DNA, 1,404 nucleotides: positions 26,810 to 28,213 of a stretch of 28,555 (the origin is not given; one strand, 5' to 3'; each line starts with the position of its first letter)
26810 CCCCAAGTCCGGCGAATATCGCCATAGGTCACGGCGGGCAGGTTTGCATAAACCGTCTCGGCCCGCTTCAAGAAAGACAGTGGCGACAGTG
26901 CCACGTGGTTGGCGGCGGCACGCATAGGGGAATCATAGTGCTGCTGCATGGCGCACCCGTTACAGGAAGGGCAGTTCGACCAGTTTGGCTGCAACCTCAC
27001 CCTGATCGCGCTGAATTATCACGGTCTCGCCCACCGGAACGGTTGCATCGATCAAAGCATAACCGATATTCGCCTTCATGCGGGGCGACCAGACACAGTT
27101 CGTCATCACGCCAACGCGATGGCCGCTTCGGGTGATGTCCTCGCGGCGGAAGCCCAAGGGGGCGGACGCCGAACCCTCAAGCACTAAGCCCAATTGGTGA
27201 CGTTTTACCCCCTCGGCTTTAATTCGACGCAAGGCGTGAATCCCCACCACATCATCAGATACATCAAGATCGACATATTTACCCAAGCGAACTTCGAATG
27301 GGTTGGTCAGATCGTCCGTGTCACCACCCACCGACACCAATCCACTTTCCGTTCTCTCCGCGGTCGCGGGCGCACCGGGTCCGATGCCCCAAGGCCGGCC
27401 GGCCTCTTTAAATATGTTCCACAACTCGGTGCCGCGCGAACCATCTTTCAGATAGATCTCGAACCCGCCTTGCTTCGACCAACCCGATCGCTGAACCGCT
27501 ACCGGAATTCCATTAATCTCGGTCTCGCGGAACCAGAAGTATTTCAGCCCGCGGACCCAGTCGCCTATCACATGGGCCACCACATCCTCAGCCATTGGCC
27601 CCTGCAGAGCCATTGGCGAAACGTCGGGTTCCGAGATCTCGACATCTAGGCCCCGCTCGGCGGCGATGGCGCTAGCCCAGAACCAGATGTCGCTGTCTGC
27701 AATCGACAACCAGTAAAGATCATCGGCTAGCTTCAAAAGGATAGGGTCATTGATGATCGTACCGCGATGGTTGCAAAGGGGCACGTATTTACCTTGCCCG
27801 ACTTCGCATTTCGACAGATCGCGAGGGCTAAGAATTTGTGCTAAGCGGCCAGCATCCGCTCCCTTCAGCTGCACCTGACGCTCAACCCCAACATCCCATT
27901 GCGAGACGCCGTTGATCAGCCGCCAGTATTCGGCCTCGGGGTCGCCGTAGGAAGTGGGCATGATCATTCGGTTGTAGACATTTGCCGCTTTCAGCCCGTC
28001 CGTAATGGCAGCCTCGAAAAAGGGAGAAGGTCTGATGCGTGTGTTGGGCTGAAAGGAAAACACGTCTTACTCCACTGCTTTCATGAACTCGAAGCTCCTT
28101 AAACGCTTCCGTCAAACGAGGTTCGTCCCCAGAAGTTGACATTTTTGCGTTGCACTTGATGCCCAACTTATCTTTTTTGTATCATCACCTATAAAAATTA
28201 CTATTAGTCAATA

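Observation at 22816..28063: Complete dmdA(like)-dmdB-dmdC-dmdD operon on an island in a Hyphomicrobiales-type genome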

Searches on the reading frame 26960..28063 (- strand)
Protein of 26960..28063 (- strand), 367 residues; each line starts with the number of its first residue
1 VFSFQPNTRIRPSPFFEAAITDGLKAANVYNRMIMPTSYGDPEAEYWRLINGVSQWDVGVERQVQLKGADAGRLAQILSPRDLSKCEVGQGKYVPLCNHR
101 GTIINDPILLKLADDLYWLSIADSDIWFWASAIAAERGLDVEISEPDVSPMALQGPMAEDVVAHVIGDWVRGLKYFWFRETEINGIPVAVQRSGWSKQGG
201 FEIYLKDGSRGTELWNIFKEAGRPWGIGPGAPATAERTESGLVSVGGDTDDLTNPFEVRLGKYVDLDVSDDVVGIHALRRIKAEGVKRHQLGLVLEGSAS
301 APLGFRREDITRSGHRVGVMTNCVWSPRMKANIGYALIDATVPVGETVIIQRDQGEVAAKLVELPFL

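Call 3: search_protein_families(library=pfam, proteins=[window:26960-28063:-])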
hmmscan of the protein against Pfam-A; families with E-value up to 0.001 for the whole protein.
window:26960-28063:- (367 aa): 2 families
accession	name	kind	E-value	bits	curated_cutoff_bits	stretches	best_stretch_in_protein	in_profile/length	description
PF01571.26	GCV_T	-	3e-36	125.4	25.6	1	33-261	18-253/255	Aminomethyltransferase folate-binding domain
PF08669.17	GCV_T_C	-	1.1e-11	44.9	25.9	1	288-366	1-78/80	Glycine cleavage T-protein C-terminal barrel domain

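Call 4: search_protein_families(library=ncbifam, proteins=[window:26960-28063:-])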
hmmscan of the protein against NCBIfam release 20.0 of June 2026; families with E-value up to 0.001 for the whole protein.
window:26960-28063:- (367 aa): 8 families
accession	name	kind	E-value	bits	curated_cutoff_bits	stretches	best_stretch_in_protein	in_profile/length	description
NF009133.0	PRK12486.1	equivalog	1.7e-104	349.7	410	1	2-364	4-366/369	dimethylsulfoniopropionate demethylase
NF001567.0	PRK00389.1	subfamily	1.5e-43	149.1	300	1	34-367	26-353/359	glycine cleavage system aminomethyltransferase GcvT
NF053776.1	TmaoDeMthMsil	equivalog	4.2e-42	144.6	1100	1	18-366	392-753/763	trimethylamine N-oxide demethylase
TIGR00528.1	gcvT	equivalog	5.9e-33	114.3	235.85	1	30-366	20-359/362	glycine cleavage system aminomethyltransferase GcvT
NF010093.0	PRK13579.1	equivalog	1.7e-25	89.6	459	1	54-366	53-363/371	glycine cleavage system aminomethyltransferase GcvT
TIGR01372.1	soxA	subfamily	2.1e-20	72.2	1164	1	52-364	656-984/996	sarcosine oxidase subunit alpha family protein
NF047633.1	SyrngDmethDesA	equivalog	8.1e-10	37.8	800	1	63-227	58-232/453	syringate O-demethylase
NF047885.1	VanMgalDeMLigM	equivalog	6.1e-09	35.3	580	1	64-229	58-235/461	vanillate/3-O-methylgallate O-demethylase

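Call 5: search_solved_structures(query=window:26960-28063:-, max_evalue=1e-10)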
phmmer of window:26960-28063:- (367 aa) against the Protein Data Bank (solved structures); distinct sequences matched with E-value up to 1e-10: 18.
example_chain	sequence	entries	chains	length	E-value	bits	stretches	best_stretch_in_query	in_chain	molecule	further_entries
3tfh_A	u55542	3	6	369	1.7e-71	244.5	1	2-366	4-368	GcvT-like Aminomethyltransferase protein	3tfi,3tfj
1woo_A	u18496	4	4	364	2e-33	119.2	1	12-366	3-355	Aminomethyltransferase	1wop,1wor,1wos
9q59_A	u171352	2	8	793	2.2e-28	102.6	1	36-343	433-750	trimethylamine N-oxide demethylase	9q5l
9q5a_A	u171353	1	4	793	2.2e-28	102.6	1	36-343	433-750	Trimethylamine N-oxide Demethylase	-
1yx2_A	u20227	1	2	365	7.4e-27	97.5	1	10-366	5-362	Aminomethyltransferase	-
1pj5_A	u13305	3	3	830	1.4e-24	90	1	43-365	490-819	N,N-dimethylglycine oxidase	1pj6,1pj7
3gsi_A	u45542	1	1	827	1.7e-23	86.5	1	43-365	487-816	N,N-dimethylglycine oxidase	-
1v5v_A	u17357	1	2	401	5.1e-22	81.6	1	35-340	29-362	aminomethyltransferase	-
1vlo_A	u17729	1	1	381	1.5e-20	76.8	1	12-363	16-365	Aminomethyltransferase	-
3a8i_A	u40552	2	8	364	1.9e-20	76.4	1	13-363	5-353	Aminomethyltransferase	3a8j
3a8k_A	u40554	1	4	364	9.5e-20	74.2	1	13-363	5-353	Aminomethyltransferase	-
2gag_A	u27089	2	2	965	1.1e-14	57.5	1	53-296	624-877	heterotetrameric sarcosine oxidase alpha-subunit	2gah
1wsr_A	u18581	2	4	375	1.7e-14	56.9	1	11-366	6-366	Aminomethyltransferase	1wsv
1vrq_A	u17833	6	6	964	5.3e-14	55.2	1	52-280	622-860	Sarcosine oxidase alpha subunit | Subunit alpha of sarcosine oxidase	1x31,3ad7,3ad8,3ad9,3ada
5l46_A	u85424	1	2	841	1.8e-12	50.2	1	44-351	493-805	Dimethylglycine dehydrogenase, mitochondrial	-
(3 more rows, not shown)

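Call 14: find_homologous_proteins(query=window:26960-28063:-, max_evalue=1e-30)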
Query window:26960-28063:- (367 aa): 6835 proteins with E <= 1e-30 among 8000 candidates; the best 120 are listed.
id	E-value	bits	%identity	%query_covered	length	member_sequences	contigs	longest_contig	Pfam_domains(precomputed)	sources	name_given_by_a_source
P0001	3.4e-244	828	98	100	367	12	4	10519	PF01571.27,PF08669.18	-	-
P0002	2.9e-225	765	100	91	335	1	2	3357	PF01571.27,PF08669.18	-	-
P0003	4.5e-223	758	88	100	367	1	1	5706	PF01571.27,PF08669.18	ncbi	ncbi:MAG: glycine cleavage T C-terminal barrel domain-containing protein [Paracoccaceae bacterium]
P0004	1.1e-221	754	88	100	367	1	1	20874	PF01571.27,PF08669.18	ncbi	-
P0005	3.8e-221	752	88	100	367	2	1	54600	PF01571.27,PF08669.18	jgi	jgi:aminomethyltransferase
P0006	7.3e-221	751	87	100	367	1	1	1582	PF01571.27,PF08669.18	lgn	-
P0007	1.6e-220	750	87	100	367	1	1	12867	PF01571.27,PF08669.18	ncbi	-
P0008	2.0e-220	750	87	100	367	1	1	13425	PF01571.27,PF08669.18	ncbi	-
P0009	2.2e-220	749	87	100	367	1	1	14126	PF01571.27,PF08669.18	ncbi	-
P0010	1.6e-219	747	87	100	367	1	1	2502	PF01571.27,PF08669.18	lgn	-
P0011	5.2e-219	745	86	100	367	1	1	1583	PF01571.27,PF08669.18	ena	-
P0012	9.0e-219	744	87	100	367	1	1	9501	PF01571.27,PF08669.18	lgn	-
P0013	2.0e-218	743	86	100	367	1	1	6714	PF01571.27,PF08669.18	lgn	-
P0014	2.4e-218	743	86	100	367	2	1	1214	PF01571.27,PF08669.18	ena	-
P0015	3.8e-218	742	86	100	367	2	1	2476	PF01571.27,PF08669.18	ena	-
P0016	4.4e-218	742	87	100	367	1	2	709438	PF01571.27,PF08669.18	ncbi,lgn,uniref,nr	ncbi:glycine cleavage system protein T [Mesorhizobium erdmanii]|uniref:Glycine cleavage system prote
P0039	5.8e-215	732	84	100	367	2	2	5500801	PF01571.27,PF08669.18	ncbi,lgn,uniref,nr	ncbi:glycine cleavage system protein T [Aminobacter sp. NyZ550]|uniref:glycine cleavage T C-terminal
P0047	4.8e-214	729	84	100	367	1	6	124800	PF01571.27,PF08669.18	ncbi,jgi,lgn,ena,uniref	ncbi:glycine cleavage T C-terminal barrel domain-containing protein [Cypionkella sp.]|jgi:glycine cl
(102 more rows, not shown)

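Call 15: find_encoding_contigs(protein=P0016, flank=10000, max_places=2)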
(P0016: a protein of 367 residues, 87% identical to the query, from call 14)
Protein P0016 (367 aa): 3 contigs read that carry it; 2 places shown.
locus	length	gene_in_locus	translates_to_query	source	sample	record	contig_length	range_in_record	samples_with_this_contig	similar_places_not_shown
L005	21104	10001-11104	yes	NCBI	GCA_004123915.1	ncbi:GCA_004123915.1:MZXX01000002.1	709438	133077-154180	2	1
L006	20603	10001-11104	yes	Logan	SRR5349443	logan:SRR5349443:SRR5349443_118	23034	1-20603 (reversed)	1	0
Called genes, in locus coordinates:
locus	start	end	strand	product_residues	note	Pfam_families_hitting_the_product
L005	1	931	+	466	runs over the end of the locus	PF00202:Aminotran_3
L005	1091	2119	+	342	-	PF01547:SBP_bac_1, PF13531:SBP_bac_11 (faint), PF13416:SBP_bac_8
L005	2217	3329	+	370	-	PF00005:ABC_tran, PF08402:TOBE_2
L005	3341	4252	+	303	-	PF00528:BPD_transp_1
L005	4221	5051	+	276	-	PF00528:BPD_transp_1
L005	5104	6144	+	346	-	PF00850:Hist_deacetyl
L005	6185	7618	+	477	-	PF00171:Aldedh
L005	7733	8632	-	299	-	PF12833:HTH_18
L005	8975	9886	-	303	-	PF00126:HTH_1, PF03466:LysR_substrate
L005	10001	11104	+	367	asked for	PF01571:GCV_T, PF08669:GCV_T_C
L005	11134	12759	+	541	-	PF00501:AMP-binding, PF13193:AMP-binding_C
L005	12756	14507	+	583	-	PF02771:Acyl-CoA_dh_N, PF02770:Acyl-CoA_dh_M, PF00441:Acyl-CoA_dh_1, PF08028:Acyl-CoA_dh_2 (weak), PF22924:ACOX_C_alpha1, PF12806:Acyl-CoA_dh_C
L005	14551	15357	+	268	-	PF00378:ECH_1, PF16113:ECH_2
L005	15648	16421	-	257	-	PF00528:BPD_transp_1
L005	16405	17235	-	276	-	PF13555:AAA_29 (weak), PF02463:SMC_N (faint), PF00005:ABC_tran, PF13304:AAA_21 (faint)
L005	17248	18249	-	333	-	PF13379:NMT1_2, PF09084:NMT1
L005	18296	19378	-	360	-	PF04303:PrpF, PF05544:Pro_racemase (faint)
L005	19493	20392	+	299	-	PF00126:HTH_1, PF03466:LysR_substrate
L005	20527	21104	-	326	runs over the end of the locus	PF02558:ApbA, PF08546:ApbA_C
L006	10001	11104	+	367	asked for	PF01571:GCV_T, PF08669:GCV_T_C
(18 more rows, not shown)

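Call 16: find_encoding_contigs(protein=P0039, flank=10000, max_places=2)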
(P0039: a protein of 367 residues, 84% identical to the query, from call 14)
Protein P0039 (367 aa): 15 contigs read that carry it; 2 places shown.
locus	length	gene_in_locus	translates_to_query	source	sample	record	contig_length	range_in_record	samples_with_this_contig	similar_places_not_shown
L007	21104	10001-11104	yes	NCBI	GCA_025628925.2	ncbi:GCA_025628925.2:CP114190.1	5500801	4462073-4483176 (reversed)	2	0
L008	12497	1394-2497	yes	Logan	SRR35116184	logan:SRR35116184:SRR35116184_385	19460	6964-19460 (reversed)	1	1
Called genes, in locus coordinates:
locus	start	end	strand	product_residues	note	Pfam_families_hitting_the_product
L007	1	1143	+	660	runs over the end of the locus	PF00474:SSF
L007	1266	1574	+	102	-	-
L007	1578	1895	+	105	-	-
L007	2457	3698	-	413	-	PF00155:Aminotran_1_2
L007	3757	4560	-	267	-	PF02463:SMC_N, PF00005:ABC_tran, PF13304:AAA_21 (weak)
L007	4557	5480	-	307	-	PF00528:BPD_transp_1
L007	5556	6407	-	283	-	PF00497:SBP_bac_3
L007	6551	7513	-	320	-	PF00126:HTH_1, PF03466:LysR_substrate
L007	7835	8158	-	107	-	PF03795:YCII (weak)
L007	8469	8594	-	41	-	-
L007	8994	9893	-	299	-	PF00126:HTH_1, PF03466:LysR_substrate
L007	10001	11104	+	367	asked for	PF01571:GCV_T, PF08669:GCV_T_C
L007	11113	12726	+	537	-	PF00501:AMP-binding, PF13193:AMP-binding_C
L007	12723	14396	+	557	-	PF02771:Acyl-CoA_dh_N, PF02770:Acyl-CoA_dh_M, PF00441:Acyl-CoA_dh_1, PF12806:Acyl-CoA_dh_C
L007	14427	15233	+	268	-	PF00378:ECH_1, PF16113:ECH_2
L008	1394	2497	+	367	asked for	PF01571:GCV_T, PF08669:GCV_T_C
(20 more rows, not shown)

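Call 17: find_encoding_contigs(protein=P0047, flank=10000, max_places=2)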
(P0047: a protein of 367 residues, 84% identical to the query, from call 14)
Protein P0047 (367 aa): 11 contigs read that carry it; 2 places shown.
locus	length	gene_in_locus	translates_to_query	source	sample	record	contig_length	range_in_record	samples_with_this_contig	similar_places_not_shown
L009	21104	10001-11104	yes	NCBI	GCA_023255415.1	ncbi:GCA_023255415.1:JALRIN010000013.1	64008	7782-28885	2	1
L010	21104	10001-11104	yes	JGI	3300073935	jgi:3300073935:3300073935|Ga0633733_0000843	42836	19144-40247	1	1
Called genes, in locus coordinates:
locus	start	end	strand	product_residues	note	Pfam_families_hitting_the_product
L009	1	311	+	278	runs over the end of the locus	PF00107:ADH_zinc_N, PF13602:ADH_zinc_N_2 (weak)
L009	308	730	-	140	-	PF03928:HbpS-like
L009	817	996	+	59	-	PF00005:ABC_tran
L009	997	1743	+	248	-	-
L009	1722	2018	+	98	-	-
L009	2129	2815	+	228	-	PF07385:Lyx_isomer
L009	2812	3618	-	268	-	-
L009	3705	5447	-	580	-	PF00920:ILVD_EDD_N, PF24877:ILV_EDD_C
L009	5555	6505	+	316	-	PF00126:HTH_1, PF03466:LysR_substrate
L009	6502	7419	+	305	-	PF00389:2-Hacid_dh, PF02826:2-Hacid_dh_C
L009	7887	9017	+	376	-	PF03824:NicO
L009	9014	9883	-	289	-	PF00126:HTH_1, PF03466:LysR_substrate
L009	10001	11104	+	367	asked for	PF01571:GCV_T, PF08669:GCV_T_C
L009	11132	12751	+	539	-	PF00501:AMP-binding, PF13193:AMP-binding_C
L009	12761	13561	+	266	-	PF00378:ECH_1, PF16113:ECH_2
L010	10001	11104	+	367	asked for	PF01571:GCV_T, PF08669:GCV_T_C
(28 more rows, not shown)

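Call 27: search_solved_structures(query=window:26960-28063:-, max_evalue=1e-50, show_alignments=1)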
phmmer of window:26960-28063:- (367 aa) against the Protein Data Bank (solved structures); distinct sequences matched with E-value up to 1e-50: 1.
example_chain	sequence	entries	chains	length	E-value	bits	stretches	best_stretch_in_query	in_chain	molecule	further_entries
3tfh_A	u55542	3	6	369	1.7e-71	244.5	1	2-366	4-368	GcvT-like Aminomethyltransferase protein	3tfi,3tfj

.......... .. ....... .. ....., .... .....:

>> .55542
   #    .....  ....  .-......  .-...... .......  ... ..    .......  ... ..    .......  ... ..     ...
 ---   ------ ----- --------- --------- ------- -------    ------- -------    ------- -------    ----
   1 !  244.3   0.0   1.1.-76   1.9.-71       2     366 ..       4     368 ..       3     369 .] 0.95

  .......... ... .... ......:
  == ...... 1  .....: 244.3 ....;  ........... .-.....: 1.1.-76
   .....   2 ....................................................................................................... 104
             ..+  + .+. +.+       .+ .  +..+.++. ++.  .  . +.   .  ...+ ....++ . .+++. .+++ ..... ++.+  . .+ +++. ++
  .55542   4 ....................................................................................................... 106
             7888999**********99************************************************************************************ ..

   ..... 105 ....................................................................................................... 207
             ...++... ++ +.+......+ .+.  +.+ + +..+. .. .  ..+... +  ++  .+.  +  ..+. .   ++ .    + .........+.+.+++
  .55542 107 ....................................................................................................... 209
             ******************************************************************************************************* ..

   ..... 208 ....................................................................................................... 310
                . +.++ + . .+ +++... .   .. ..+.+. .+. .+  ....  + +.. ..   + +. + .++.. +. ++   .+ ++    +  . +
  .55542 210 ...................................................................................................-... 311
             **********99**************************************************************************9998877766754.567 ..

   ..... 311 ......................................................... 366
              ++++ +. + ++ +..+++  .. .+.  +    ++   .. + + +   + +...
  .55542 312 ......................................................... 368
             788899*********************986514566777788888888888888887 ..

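Call 38: find_related_loci(query=window:26960-28063:-, collection=genome_contigs, flank=8000)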
Query window:26960-28063:- (367 aa) in genome_contigs; peptide patterns used: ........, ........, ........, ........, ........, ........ (x = any residue, [..] = any of these).
206 stretches matched a pattern; 185 encode a relative of the query (tblastn E <= 1e-3); the best 80 are kept; 80 distinct loci.
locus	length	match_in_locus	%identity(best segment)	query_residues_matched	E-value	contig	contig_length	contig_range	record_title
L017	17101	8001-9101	97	1-367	0e+0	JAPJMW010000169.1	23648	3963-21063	MAG: Beijerinckiaceae bacterium isolate MAG11 k99_2129784, whole genome shotgun sequence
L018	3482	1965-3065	87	1-367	0e+0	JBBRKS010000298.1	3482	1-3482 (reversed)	MAG: Rhodobacterales bacterium isolate La1_concoct.067 LA1C_C.067_k141_3504817L_3482_cov_11.0000, whole genome shotgun s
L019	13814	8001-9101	86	1-367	0e+0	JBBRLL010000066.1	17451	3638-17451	MAG: Rhodobacterales bacterium isolate La1_maxbin2.026 LA1C_X2.026_k141_2617305L_17451_cov_22.1248, whole genome shotgun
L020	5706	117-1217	88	1-367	0e+0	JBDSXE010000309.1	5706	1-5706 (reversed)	MAG: Paracoccaceae bacterium isolate cluster1_bin.644 k127_5379293, whole genome shotgun sequence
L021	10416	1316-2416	85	1-367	0e+0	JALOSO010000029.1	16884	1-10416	MAG: Rhodobacteraceae bacterium isolate Prado209 scaffold_5211, whole genome shotgun sequence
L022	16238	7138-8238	88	1-367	0e+0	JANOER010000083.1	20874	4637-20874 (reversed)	MAG: Rhodobacterales bacterium isolate SOY_65_metabat_207_sub SOY_65_k141_1346906, whole genome shotgun sequence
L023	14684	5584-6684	84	1-367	0e+0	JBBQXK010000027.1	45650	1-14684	MAG: Rhodobacterales bacterium isolate Co_metawrap_2109 Cmw_2109_k141_21023505_length_45650_cov_16.0000, whole genome sh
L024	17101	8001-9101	84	1-367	0e+0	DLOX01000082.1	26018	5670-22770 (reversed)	MAG TPA_asm: Sphingomonadales bacterium UBA7473 UBA7473_contig_16654, whole genome shotgun sequence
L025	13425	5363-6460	87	1-366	0e+0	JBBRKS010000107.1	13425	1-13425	MAG: Rhodobacterales bacterium isolate La1_concoct.067 LA1C_C.067_k141_1653320L_13425_cov_11.5488, whole genome shotgun 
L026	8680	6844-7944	87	1-367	0e+0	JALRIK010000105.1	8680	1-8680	MAG: Marivivens sp. isolate QJ.1 NODE_105_length_8680_cov_4.074276, whole genome shotgun sequence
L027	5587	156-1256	87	1-367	0e+0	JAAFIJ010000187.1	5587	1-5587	MAG: Rhodobacterales bacterium isolate bin42.metabat.b1b2b5.055 WN_Rhodobacterales_3_scaffold_185, whole genome shotgun 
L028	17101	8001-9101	87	1-367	0e+0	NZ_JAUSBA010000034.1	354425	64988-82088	MAG: Cypionkella sp. isolate E6_metabat.bin.35 E6_k141_383249, whole genome shotgun sequence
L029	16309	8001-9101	83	1-367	0e+0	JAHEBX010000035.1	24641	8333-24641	MAG: Pseudorhodobacter sp. isolate Ww154 NODE_3563_length_24641_cov_3.914233, whole genome shotgun sequence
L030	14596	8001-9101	87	1-367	0e+0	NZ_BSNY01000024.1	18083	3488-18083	Mesorhizobium huakuii strain NBRC 15243 sequence24, whole genome shotgun sequence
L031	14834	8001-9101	83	1-367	0e+0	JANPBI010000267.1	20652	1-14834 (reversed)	MAG: Rhodobacterales bacterium isolate VAR_78_metabat_98 VAR_78_k141_423222, whole genome shotgun sequence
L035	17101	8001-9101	83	1-367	0e+0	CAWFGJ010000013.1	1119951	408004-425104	MAG: uncultured Alphaproteobacteria bacterium isolate MFD02832.bin.2.132 genome assembly, contig: contig_3935, whole gen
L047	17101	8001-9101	83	1-367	0e+0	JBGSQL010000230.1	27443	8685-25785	MAG: Rhodobacter sp. isolate JTS-AC33 k141_4319481, whole genome shotgun sequence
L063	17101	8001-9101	82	1-367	0e+0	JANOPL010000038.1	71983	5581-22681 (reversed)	MAG: Hyphomicrobiales bacterium isolate VAR_4_metabat_55 VAR_4_k141_3619038, whole genome shotgun sequence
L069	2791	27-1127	80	1-367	0e+0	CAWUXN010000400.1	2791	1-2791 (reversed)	MAG: uncultured Loktanella sp. isolate HER22_SIP_1000_bin_50_1 genome assembly, contig: HER22_SP_1000_bin_50-read_247, w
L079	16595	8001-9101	78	1-367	0e+0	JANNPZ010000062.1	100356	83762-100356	MAG: Paracoccaceae bacterium isolate SOY_31_metabat_74 SOY_31_k141_1576514, whole genome shotgun sequence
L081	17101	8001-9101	79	1-367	0e+0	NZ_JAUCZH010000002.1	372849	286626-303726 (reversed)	MAG: Tabrizicola sp. isolate CZS48M_Bin3_fgap_30860_1 Contig_509, whole genome shotgun sequence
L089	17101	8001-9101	77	1-367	0e+0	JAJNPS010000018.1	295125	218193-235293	MAG: Rhodobacterales bacterium isolate MAG_013 k141_32596, whole genome shotgun sequence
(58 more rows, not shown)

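Call 42: search_protein_families(library=pfam, proteins=[L017:7009-7602:+, L017:6095-6778:+, L017:4964-5923:+, L017:4467-4907:+, L017:3169-4470:+, L017:2018-2512:-, L017:1-1761:-, L017:6137-6625:-, L017:6782-7099:-], max_evalue=0.001)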
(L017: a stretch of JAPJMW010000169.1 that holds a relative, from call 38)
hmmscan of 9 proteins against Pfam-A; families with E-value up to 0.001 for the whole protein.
L017:7009-7602:+ (197 aa): 1 family
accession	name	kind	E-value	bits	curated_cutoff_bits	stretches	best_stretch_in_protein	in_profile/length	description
PF05199.19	GMC_oxred_C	-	7.5e-37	127.4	24.6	1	33-166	3-139/139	GMC oxidoreductase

L017:6095-6778:+ (227 aa): 2 families
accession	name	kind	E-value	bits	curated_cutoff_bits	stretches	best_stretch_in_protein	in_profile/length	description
PF13977.11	TetR_C_6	-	5.6e-18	65.6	27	1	82-183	1-107/115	BetI-type transcriptional repressor, C-terminal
PF00440.29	TetR_N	-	4e-09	36.6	24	1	16-60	3-47/47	Bacterial regulatory proteins, tetR family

L017:4964-5923:+ (319 aa): 6 families
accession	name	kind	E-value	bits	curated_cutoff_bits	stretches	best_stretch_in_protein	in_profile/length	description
PF00005.33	ABC_tran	-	1.8e-30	106.8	25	1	69-222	1-137/137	ABC transporter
PF08352.17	oligo_HPY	-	1.6e-10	41.6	27.1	1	273-307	1-34/65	Oligopeptide/dipeptide transporter, C-terminal region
PF02463.25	SMC_N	-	3e-05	24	40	1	80-265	25-209/220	RecF/RecN/SMC N terminal domain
PF13555.12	AAA_29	-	0.00032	20.8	27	1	71-113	14-55/61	P-loop containing region of AAA domain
PF01935.23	DUF87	-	0.00038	21.1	23.2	1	79-110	23-55/220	Helicase HerA, central domain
PF13401.12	AAA_22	-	0.00052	20.8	27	0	80-141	6-60/130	AAA domain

L017:4467-4907:+ (146 aa): 1 family
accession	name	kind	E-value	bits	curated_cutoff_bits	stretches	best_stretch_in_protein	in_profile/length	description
PF00501.34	AMP-binding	-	2.6e-22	79.6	29.9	1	25-120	18-118/384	AMP-binding enzyme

L017:3169-4470:+ (433 aa): 2 families
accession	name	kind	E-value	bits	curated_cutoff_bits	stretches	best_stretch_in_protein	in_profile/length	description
PF05292.17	MCD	-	2.6e-95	319.3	23.2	2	174-321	1-147/253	Malonyl-CoA decarboxylase C-terminal domain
PF17408.7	MCD_N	-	4.2e-25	88.1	22.4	1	94-171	7-85/85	Malonyl-CoA decarboxylase N-terminal domain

L017:2018-2512:- (164 aa): 1 family
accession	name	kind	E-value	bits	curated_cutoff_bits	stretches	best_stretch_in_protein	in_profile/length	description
PF12728.13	HTH_17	-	3.9e-12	46.7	27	1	113-162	1-50/51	Helix-turn-helix domain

L017:1-1761:- (587 aa): 1 family
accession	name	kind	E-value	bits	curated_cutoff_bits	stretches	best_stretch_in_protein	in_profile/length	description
PF00589.27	Phage_integrase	-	5.6e-07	29.9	27.1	1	398-538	36-168/172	Phage integrase family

L017:6137-6625:- (162 aa): 0 families

L017:6782-7099:- (105 aa): 1 family
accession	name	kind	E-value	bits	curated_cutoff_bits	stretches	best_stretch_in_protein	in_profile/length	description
PF07859.19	Abhydrolase_3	-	3.9e-13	50.1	25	1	9-78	139-208/210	alpha/beta hydrolase fold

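Call 51: search_protein_families(library=ncbifam, proteins=[L005:11134-12759:+], max_evalue=1e-40)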
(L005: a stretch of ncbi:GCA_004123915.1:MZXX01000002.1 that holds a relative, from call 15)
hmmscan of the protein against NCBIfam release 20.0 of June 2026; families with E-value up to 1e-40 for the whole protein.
L005:11134-12759:+ (541 aa): 41 families (the best 25 are shown)
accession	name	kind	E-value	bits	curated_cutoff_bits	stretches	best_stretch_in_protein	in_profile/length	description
NF006020.0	PRK08162.1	subfamily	3.5e-242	804.6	677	1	3-536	4-540/545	acyl-CoA synthetase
NF004837.0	PRK06187.1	subfamily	1.4e-132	442.7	476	1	31-535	21-523/531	long-chain-fatty-acid--CoA ligase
NF005426.0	PRK07008.1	equivalog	1.5e-101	340.7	822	1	38-536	37-537/545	3-(methylthio)propionyl-CoA ligase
NF006182.0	PRK08316.1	subfamily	4.7e-94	315.7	663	1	23-534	16-517/523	fatty acyl-CoA synthetase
NF004674.0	PRK06018.1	subfamily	3.8e-93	313.1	766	1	26-535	18-535/544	long-chain-fatty-acid--CoA ligase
NF002966.0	PRK03640.1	equivalog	3.4e-77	260.1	556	1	25-532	10-478/483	o-succinylbenzoate--CoA ligase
NF005801.1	PRK07656.1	equivalog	1.7e-76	257.9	657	1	24-531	7-500/500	FadD3 family acyl-CoA ligase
NF009233.0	PRK12583.1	subfamily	5.4e-76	256.2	832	1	180-533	202-549/558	fatty acid CoA ligase family protein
NF004808.0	PRK06155.1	equivalog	1.6e-73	247.8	722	1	24-533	27-521/542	ATP-dependent acyl-CoA ligase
NF004797.0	PRK06145.1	equivalog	1e-71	241.8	850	1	33-532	17-493/499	acyl-CoA synthetase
TIGR01923.1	menE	equivalog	1.7e-70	238.1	330.15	1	45-527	1-439/442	o-succinylbenzoate--CoA ligase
NF005307.0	PRK06839.1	equivalog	4.5e-70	236.7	748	1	34-533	18-492/496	o-succinylbenzoate--CoA ligase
NF004114.0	PRK05605.1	equivalog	7.2e-70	235.9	766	1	3-528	19-563/575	long-chain-fatty-acid--CoA ligase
NF005857.1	PRK07786.1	exception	8.3e-70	235.7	733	1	24-532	15-510/513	fatty-acid--CoA ligase FadD5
TIGR03208.1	cyc_hxne_CoA_lg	equivalog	4.7e-69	233.5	792.3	1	41-531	50-537/538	cyclohexanecarboxylate-CoA ligase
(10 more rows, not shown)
